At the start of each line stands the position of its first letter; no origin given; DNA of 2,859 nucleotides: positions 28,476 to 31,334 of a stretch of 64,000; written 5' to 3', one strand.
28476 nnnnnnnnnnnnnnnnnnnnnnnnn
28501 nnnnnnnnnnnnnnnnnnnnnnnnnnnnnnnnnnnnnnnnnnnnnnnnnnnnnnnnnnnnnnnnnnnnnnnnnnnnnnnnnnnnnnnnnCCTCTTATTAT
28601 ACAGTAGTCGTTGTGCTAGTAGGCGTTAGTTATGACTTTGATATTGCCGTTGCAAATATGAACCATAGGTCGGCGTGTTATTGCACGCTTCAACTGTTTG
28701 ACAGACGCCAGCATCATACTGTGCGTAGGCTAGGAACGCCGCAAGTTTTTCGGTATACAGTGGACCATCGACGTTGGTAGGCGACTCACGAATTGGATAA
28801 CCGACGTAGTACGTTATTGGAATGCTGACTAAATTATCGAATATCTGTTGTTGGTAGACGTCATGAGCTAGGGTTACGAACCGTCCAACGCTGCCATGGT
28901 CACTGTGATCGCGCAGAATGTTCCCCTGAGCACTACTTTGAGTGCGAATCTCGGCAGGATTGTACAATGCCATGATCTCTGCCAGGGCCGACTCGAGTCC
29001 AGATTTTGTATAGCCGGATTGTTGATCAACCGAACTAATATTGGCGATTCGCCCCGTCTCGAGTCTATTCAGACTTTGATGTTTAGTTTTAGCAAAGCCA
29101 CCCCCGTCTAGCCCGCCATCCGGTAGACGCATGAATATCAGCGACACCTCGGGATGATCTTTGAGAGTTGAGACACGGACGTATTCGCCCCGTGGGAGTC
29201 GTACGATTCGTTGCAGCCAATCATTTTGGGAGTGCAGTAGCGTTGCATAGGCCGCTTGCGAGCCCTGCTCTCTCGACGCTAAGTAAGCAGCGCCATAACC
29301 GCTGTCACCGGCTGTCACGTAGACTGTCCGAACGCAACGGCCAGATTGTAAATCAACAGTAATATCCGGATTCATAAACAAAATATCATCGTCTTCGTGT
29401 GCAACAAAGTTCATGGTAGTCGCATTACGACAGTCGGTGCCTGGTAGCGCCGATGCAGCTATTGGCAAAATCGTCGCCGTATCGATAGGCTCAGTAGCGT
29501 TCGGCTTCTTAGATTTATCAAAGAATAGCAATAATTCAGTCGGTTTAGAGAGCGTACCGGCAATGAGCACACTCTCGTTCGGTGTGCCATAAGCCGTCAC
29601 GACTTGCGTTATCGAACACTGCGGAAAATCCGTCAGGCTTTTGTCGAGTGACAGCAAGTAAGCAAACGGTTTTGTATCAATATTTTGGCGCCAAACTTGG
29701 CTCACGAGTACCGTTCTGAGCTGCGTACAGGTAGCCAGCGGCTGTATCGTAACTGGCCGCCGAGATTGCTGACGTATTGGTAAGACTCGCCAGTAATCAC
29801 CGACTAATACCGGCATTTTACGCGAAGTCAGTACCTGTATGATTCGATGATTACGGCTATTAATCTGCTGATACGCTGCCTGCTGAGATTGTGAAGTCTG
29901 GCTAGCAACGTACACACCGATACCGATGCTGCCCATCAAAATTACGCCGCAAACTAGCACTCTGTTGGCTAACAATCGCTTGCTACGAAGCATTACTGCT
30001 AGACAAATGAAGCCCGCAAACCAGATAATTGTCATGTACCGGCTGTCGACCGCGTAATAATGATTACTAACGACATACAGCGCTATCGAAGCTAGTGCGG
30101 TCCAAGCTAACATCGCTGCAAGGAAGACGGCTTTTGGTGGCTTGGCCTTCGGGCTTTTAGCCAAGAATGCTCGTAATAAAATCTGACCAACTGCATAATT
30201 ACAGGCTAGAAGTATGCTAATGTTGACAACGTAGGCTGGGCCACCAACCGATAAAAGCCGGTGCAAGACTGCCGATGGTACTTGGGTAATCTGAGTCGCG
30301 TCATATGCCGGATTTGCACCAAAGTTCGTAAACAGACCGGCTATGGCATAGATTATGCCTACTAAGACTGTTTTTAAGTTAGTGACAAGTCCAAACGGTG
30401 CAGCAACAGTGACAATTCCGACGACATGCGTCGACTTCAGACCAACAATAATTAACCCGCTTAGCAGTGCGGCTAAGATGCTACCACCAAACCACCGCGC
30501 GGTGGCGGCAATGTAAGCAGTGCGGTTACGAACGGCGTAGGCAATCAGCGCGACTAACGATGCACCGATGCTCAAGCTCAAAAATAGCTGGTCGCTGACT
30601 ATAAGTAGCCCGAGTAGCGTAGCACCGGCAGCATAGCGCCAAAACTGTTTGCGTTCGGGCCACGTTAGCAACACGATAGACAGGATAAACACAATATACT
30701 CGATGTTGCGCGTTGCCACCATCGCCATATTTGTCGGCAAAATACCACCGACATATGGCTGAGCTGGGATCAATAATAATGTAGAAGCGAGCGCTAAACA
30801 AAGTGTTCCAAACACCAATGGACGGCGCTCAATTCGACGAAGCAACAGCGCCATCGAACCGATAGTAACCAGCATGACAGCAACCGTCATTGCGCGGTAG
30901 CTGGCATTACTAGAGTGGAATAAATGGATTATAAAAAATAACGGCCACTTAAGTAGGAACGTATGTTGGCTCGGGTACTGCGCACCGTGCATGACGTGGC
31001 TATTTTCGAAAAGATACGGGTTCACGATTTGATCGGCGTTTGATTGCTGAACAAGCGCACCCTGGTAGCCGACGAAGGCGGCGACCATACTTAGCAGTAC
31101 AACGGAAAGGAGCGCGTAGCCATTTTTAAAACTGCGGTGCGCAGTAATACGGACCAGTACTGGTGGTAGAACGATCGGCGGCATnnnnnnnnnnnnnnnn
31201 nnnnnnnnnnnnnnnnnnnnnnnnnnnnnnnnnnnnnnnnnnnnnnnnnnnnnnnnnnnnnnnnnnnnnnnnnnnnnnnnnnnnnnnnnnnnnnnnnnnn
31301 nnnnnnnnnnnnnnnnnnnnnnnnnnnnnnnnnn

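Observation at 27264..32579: GtrB-like GT2, GtrA and a polytopic membrane protein fused to a PIG-L deacetylase: a three-component glycosylation operon with a built-in de-N-acetylase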

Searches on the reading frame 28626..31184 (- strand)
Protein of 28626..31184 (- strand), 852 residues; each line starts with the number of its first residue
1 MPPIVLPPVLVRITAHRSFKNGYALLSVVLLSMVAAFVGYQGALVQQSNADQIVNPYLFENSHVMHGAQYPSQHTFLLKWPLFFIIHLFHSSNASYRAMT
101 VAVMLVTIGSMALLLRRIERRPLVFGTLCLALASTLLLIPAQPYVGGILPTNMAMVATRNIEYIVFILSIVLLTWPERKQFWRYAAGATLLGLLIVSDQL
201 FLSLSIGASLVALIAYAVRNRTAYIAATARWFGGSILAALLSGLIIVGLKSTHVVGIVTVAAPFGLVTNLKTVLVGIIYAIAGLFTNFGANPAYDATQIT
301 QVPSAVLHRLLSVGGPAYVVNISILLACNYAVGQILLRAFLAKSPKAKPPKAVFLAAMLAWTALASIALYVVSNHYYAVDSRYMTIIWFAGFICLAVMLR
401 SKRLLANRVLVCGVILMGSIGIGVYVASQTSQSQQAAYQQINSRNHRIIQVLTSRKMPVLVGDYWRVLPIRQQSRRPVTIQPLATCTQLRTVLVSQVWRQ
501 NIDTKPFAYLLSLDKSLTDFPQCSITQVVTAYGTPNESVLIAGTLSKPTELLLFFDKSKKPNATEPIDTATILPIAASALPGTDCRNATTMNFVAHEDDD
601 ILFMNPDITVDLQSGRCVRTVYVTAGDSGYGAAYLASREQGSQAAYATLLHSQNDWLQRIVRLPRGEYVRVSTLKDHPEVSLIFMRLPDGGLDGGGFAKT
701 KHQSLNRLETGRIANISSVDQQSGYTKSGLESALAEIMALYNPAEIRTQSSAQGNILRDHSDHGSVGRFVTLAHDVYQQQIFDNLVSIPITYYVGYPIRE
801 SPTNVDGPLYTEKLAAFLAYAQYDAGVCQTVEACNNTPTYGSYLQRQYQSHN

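Call 3: search_protein_families(library=pfam, proteins=[window:28626-31184:-], max_evalue=0.01)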
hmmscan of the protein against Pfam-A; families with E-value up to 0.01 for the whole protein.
window:28626-31184:- (852 aa): 1 family
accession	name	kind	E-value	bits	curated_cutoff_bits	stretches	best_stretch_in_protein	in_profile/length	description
PF02585.22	PIG-L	-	8e-11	43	28.2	1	591-773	1-128/129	GlcNAc-PI de-N-acetylase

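Call 4: search_protein_families(library=ncbifam, proteins=[window:28626-31184:-], max_evalue=0.01)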
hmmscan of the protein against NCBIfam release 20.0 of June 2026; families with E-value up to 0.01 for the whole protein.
window:28626-31184:- (852 aa): 0 families

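Call 5: find_homologous_proteins(query=window:28626-31184:-, max_evalue=0.001)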
Query window:28626-31184:- (852 aa): 492 proteins with E <= 0.001 among 8000 candidates; the best 120 are listed.
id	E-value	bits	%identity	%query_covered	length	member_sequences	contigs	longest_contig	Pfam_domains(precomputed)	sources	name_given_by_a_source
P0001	0.0e+0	1896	100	100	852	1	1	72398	PF02585.23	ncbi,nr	ncbi:PIG-L family deacetylase [Candidatus Saccharibacteria bacterium]|nr:PIG-L family deacetylase [C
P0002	0.0e+0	1428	73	99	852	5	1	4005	PF02585.23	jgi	jgi:LmbE family N-acetylglucosaminyl deacetylase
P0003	0.0e+0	1352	68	99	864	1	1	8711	PF02585.23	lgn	-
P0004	2.1e-276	937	43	95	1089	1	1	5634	PF02585.23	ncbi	-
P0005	6.1e-268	909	49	99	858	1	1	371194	PF02585.23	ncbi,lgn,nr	ncbi:MAG: hypothetical protein JWM81_1079 [Candidatus Saccharibacteria bacterium]|nr:hypothetical pr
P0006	9.4e-251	852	47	99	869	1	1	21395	PF02585.23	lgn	-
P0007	7.6e-250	849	46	98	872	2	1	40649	PF02585.23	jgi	jgi:LmbE family N-acetylglucosaminyl deacetylase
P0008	9.8e-249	846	46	99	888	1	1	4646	PF02585.23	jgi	jgi:LmbE family N-acetylglucosaminyl deacetylase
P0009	5.1e-247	840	47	99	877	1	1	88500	PF02585.23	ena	-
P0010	8.8e-247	839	45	99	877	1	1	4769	PF02585.23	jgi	jgi:LmbE family N-acetylglucosaminyl deacetylase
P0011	2.0e-246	838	46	99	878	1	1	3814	PF02585.23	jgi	jgi:LmbE family N-acetylglucosaminyl deacetylase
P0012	1.3e-245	835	46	99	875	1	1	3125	PF02585.23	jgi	jgi:hypothetical protein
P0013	6.6e-245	833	46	99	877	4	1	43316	PF02585.23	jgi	jgi:LmbE family N-acetylglucosaminyl deacetylase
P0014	1.3e-244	832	47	98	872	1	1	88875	PF02585.23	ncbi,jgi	-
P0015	3.9e-244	831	47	98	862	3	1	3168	PF02585.23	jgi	-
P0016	1.9e-243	828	46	100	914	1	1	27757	PF02585.23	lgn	-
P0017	2.5e-243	828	47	95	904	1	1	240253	PF02585.23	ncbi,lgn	-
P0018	3.1e-242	824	46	98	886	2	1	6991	PF02585.23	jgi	-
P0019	3.3e-242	824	45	99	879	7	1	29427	PF02585.23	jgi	jgi:LmbE family N-acetylglucosaminyl deacetylase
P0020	1.3e-241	822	45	98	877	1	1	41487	PF02585.23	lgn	-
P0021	1.7e-241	822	46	98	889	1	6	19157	PF02585.23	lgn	-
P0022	4.6e-241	820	46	99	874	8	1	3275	PF02585.23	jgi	jgi:LmbE family N-acetylglucosaminyl deacetylase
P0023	1.4e-240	819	47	99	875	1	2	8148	PF02585.23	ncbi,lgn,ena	-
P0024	3.4e-240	818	44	100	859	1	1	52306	PF02585.23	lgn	-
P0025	4.5e-240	817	47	97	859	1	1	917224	PF02585.23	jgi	jgi:LmbE family N-acetylglucosaminyl deacetylase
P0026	4.2e-239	814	47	99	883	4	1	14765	PF02585.23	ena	-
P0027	8.5e-239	813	45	98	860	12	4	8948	PF02585.23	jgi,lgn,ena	-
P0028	1.6e-238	812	45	99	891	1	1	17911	PF02585.23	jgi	jgi:LmbE family N-acetylglucosaminyl deacetylase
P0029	1.6e-238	812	46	98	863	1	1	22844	PF02585.23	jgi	jgi:LmbE family N-acetylglucosaminyl deacetylase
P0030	1.7e-238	812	47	98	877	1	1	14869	PF02585.23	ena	-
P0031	2.1e-238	812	45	98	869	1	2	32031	PF02585.23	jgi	jgi:LmbE family N-acetylglucosaminyl deacetylase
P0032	3.1e-238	811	46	99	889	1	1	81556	PF02585.23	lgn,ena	-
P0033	7.9e-238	810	47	98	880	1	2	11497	PF02585.23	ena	-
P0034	2.5e-237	808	46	99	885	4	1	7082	PF02585.23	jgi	jgi:LmbE family N-acetylglucosaminyl deacetylase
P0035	3.4e-237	808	46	99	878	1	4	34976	PF02585.23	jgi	jgi:LmbE family N-acetylglucosaminyl deacetylase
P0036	5.0e-237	807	45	98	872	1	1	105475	PF02585.23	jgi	jgi:LmbE family N-acetylglucosaminyl deacetylase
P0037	5.9e-237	807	47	95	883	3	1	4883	PF02585.23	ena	-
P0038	8.5e-237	806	47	95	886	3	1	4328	PF02585.23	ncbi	-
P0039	3.2e-236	804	47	98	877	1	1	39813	PF02585.23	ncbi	-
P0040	4.2e-236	804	46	97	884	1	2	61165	PF02585.23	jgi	jgi:LmbE family N-acetylglucosaminyl deacetylase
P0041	5.6e-236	804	45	98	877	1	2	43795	PF02585.23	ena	-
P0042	5.7e-236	804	46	95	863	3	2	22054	PF02585.23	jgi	jgi:LmbE family N-acetylglucosaminyl deacetylase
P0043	1.1e-235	803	45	98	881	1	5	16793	PF02585.23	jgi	jgi:LmbE family N-acetylglucosaminyl deacetylase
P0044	2.5e-235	801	46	94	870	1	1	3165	PF02585.23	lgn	-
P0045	4.5e-235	801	45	98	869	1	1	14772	PF02585.23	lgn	-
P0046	8.0e-235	800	46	99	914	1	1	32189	PF02585.23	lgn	-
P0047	9.4e-235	800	46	98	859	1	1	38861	PF02585.23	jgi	jgi:LmbE family N-acetylglucosaminyl deacetylase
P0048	1.1e-234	799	44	99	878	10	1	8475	PF02585.23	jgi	jgi:LmbE family N-acetylglucosaminyl deacetylase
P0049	1.7e-234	799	46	98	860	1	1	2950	PF02585.23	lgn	-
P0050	2.3e-234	798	45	98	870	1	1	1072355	PF02585.23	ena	-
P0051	2.6e-234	798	44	98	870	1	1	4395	PF02585.23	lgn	-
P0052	4.1e-234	797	47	95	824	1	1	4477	PF02585.23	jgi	jgi:LmbE family N-acetylglucosaminyl deacetylase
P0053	1.4e-233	796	47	95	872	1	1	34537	PF02585.23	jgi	jgi:LmbE family N-acetylglucosaminyl deacetylase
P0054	1.4e-233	796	46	98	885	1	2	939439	PF02585.23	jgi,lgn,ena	-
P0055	2.2e-233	795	45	99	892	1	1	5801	PF02585.23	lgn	-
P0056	2.3e-233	795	45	98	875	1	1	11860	PF02585.23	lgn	-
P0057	2.4e-233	795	43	99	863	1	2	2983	PF02585.23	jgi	jgi:LmbE family N-acetylglucosaminyl deacetylase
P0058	2.5e-233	795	45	99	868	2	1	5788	PF02585.23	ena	-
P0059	3.7e-233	794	44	99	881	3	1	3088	PF02585.23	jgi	jgi:LmbE family N-acetylglucosaminyl deacetylase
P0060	4.1e-233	794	46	97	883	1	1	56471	PF02585.23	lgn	-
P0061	5.1e-233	794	46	98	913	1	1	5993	PF02585.23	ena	-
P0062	9.2e-233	793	44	99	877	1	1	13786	PF02585.23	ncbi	-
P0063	1.4e-232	792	44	99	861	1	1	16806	PF02585.23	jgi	jgi:LmbE family N-acetylglucosaminyl deacetylase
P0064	2.3e-232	792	44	99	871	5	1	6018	PF02585.23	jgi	jgi:LmbE family N-acetylglucosaminyl deacetylase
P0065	3.8e-232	791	45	98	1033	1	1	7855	PF02585.23,PF04138.21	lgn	-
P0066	4.0e-232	791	46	97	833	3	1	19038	PF02585.23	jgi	-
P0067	4.7e-232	791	46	98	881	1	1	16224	PF02585.23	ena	-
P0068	4.8e-232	791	45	99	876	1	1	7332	PF02585.23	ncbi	-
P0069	6.1e-232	790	45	98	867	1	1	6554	PF02585.23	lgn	-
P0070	6.5e-232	790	45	98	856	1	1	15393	PF02585.23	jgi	jgi:LmbE family N-acetylglucosaminyl deacetylase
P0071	1.3e-231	789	45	94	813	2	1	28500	PF02585.23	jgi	-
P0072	1.6e-231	789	44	99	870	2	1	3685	PF02585.23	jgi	jgi:LmbE family N-acetylglucosaminyl deacetylase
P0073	1.6e-231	789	45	98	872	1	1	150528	PF02585.23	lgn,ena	-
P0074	4.3e-231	787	44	97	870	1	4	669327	PF02585.23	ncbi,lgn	-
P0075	5.7e-231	787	45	98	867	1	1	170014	PF02585.23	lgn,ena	-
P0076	7.3e-231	787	46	98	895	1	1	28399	PF02585.23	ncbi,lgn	-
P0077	9.0e-231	786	45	98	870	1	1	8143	PF02585.23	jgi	jgi:LmbE family N-acetylglucosaminyl deacetylase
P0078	1.4e-230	786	46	98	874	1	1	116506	PF02585.23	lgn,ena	-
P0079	1.6e-230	786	46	97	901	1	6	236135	PF02585.23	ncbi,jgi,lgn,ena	-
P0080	1.8e-230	785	44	98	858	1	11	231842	PF02585.23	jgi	jgi:LmbE family N-acetylglucosaminyl deacetylase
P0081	2.3e-230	785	45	98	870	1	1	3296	PF02585.23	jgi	jgi:LmbE family N-acetylglucosaminyl deacetylase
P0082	3.0e-230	785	43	97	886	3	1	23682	PF02585.23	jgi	-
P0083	3.1e-230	785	45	98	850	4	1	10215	PF02585.23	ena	-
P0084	4.8e-230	784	45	98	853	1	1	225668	PF02585.23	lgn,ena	-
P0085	5.4e-230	784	46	98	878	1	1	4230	PF02585.23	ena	-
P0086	6.0e-230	784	45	97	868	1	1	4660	PF02585.23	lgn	-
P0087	6.7e-230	783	45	98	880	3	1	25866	PF02585.23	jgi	jgi:hypothetical protein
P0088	8.8e-230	783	45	98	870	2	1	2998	PF02585.23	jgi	jgi:LmbE family N-acetylglucosaminyl deacetylase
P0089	9.7e-230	783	45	99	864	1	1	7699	PF02585.23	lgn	-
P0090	1.1e-229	783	45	96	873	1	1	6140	PF02585.23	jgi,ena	-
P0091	1.3e-229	783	45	99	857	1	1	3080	PF02585.23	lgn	-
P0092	1.4e-229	782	44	99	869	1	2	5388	PF02585.23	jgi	jgi:LmbE family N-acetylglucosaminyl deacetylase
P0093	1.8e-229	782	45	95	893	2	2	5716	PF02585.23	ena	-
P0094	2.1e-229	782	44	97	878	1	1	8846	PF02585.23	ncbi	-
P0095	2.3e-229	782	46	98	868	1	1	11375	PF02585.23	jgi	jgi:LmbE family N-acetylglucosaminyl deacetylase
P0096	2.6e-229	782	43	98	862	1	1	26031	PF02585.23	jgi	jgi:LmbE family N-acetylglucosaminyl deacetylase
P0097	2.9e-229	781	46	98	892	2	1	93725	PF02585.23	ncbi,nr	ncbi:MAG TPA: PIG-L family deacetylase [Candidatus Saccharimonadales bacterium]|nr:PIG-L family deac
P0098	3.1e-229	781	45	99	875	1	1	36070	PF02585.23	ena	-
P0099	4.5e-229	781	47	95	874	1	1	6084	PF02585.23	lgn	-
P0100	6.5e-229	780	45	99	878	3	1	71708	PF02585.23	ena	-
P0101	6.7e-229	780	44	98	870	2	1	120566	PF02585.23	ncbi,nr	ncbi:MAG TPA: PIG-L family deacetylase [Patescibacteria group bacterium]|nr:PIG-L family deacetylase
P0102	7.9e-229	780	45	99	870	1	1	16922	PF02585.23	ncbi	ncbi:MAG: PIG-L family deacetylase [Candidatus Saccharimonadales bacterium]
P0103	1.1e-228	779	44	98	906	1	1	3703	PF02585.23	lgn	-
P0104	2.5e-228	778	44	99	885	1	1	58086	PF02585.23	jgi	-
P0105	2.6e-228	778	46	95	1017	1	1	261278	PF02585.23,PF04138.21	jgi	jgi:LmbE family N-acetylglucosaminyl deacetylase/putative flippase GtrA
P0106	3.5e-228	778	45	97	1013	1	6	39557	PF02585.23,PF04138.21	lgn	-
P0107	3.5e-228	778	44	98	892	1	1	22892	PF02585.23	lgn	-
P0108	4.2e-228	778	44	99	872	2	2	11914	PF02585.23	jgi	jgi:LmbE family N-acetylglucosaminyl deacetylase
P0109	4.3e-228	777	44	99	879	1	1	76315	PF02585.23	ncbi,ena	-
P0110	8.9e-228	776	44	98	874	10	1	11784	PF02585.23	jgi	-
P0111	1.2e-227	776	44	99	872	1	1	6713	PF02585.23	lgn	-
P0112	1.2e-227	776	45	97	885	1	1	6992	PF02585.23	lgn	-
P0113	1.2e-227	776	44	100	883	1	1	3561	PF02585.23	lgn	-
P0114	1.3e-227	776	43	100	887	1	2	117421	PF02585.23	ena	-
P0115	2.0e-227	775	44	99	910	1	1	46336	PF02585.23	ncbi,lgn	-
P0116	2.9e-227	775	44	97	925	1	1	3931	PF02585.23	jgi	jgi:LmbE family N-acetylglucosaminyl deacetylase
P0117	3.2e-227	775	44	98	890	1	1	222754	PF02585.23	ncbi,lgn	-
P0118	3.5e-227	774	44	98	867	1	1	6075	PF02585.23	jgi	jgi:LmbE family N-acetylglucosaminyl deacetylase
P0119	3.8e-227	774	43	99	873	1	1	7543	PF02585.23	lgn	-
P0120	4.1e-227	774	44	99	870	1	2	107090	PF02585.23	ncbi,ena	-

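Call 6: search_solved_structures(query=window:28626-31184:-, max_evalue=1, show_alignments=2)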
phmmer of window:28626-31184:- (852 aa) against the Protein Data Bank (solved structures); distinct sequences matched with E-value up to 1: 0.

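Call 12: find_encoding_contigs(protein=P0005, flank=6000, max_places=2)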
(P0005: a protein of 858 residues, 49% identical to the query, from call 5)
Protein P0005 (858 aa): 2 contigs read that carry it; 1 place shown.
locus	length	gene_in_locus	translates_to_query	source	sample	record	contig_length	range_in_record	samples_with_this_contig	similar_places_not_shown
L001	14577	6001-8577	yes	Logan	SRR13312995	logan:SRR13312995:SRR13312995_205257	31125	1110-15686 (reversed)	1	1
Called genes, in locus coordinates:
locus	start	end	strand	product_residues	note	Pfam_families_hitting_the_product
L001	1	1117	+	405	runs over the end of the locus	PF01341:Glyco_hydro_6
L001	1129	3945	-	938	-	PF04851:ResIII, PF18766:SWI2_SNF2, PF00271:Helicase_C, PF04545:Sigma70_r4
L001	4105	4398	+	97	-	-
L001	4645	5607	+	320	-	PF00535:Glycos_transf_2, PF10111:Glyco_tranf_2_2 (weak), PF13641:Glyco_tranf_2_3 (weak)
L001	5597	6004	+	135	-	PF04138:GtrA_DPMS_TM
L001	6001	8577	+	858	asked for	PF02585:PIG-L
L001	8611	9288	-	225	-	PF01545:Cation_efflux (weak)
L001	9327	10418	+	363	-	-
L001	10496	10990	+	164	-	PF04978:MST, PF12867:DinB_2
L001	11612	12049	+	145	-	PF10604:Polyketide_cyc2 (weak), PF08327:AHSA1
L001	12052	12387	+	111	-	PF12840:HTH_20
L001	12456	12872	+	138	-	PF06983:3-dmu-9_3-mt, PF00903:Glyoxalase (weak)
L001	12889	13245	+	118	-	PF00903:Glyoxalase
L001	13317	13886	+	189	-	-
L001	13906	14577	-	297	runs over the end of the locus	PF23441:SDR (weak), PF00106:adh_short, PF08659:KR, PF13561:adh_short_C2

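Call 13: find_encoding_contigs(protein=P0025, flank=6000, max_places=2)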
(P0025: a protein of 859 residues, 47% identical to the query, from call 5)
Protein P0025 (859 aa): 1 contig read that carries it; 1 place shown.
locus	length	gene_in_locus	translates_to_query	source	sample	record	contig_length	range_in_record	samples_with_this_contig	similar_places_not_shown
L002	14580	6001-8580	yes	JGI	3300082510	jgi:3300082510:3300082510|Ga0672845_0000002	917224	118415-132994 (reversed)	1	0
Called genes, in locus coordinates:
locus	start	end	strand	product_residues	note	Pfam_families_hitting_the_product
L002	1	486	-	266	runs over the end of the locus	PF01061:ABC2_membrane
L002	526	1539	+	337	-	PF00535:Glycos_transf_2, PF13641:Glyco_tranf_2_3, PF13632:Glyco_trans_2_3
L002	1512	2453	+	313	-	PF04321:RmlD_sub_bind, PF01073:3Beta_HSD (weak), PF01370:Epimerase, PF07993:NAD_binding_4 (faint), PF13460:NAD_binding_10, PF16363:GDP_Man_Dehyd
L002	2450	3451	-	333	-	PF01370:Epimerase, PF04321:RmlD_sub_bind, PF05368:NmrA (weak), PF16363:GDP_Man_Dehyd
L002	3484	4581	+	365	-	PF13439:Glyco_transf_4, PF20706:GT4-conflict, PF00534:Glycos_transf_1, PF13692:Glyco_trans_1_4, PF13524:Glyco_trans_1_2 (weak)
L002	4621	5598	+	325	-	PF00535:Glycos_transf_2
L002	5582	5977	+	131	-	PF04138:GtrA_DPMS_TM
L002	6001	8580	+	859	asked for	PF02585:PIG-L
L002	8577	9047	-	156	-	PF13083:KH_KhpA-B (weak), PF01424:R3H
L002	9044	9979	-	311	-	PF02096:60KD_IMP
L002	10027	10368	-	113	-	PF00825:Ribonuclease_P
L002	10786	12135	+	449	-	PF11638:DnaA_N, PF00308:Bac_DnaA, PF01695:IstB_IS21 (weak), PF00004:AAA (weak), PF08299:Bac_DnaA_C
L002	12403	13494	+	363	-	PF00712:DNA_pol3_beta, PF02767:DNA_pol3_beta_2 (weak), PF00712:DNA_pol3_beta, PF02767:DNA_pol3_beta_2, PF02768:DNA_pol3_beta_3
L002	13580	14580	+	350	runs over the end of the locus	PF02463:SMC_N, PF13175:AAA_15, PF13476:AAA_23, PF13514:AAA_27 (weak), PF13304:AAA_21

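Call 14: find_encoding_contigs(protein=P0105, flank=6000, max_places=2)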
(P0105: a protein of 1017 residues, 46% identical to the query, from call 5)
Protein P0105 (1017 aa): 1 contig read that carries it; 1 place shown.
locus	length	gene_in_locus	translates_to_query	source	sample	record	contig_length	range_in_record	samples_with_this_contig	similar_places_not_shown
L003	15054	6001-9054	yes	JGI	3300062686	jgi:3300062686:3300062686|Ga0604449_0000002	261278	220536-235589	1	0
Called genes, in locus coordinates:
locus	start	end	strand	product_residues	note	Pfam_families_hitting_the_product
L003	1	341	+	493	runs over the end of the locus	PF03816:LytR_cpsA_psr, PF13399:LytR_C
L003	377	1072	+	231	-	PF00027:cNMP_binding, PF13545:HTH_Crp_2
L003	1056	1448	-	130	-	PF00072:Response_reg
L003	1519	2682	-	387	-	PF00989:PAS, PF08448:PAS_4, PF13426:PAS_9, PF00512:HisKA, PF02518:HATPase_c, PF13581:HATPase_c_2 (weak)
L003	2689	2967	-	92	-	-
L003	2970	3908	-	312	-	-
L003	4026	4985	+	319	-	PF03706:LPG_synthase_TM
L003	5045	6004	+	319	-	PF00535:Glycos_transf_2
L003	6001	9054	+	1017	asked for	PF04138:GtrA_DPMS_TM, PF02585:PIG-L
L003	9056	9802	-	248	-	PF01061:ABC2_membrane, PF12698:ABC2_membrane_3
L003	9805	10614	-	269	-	PF00005:ABC_tran, PF13175:AAA_15 (faint), PF13304:AAA_21 (faint)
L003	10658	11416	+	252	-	PF03372:Exo_endo_phos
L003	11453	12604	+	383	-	PF00155:Aminotran_1_2, PF01041:DegT_DnrJ_EryC1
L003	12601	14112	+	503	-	PF14010:PEPcase_2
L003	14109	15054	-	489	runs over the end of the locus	PF03446:NAD_binding_2, PF00393:6PGD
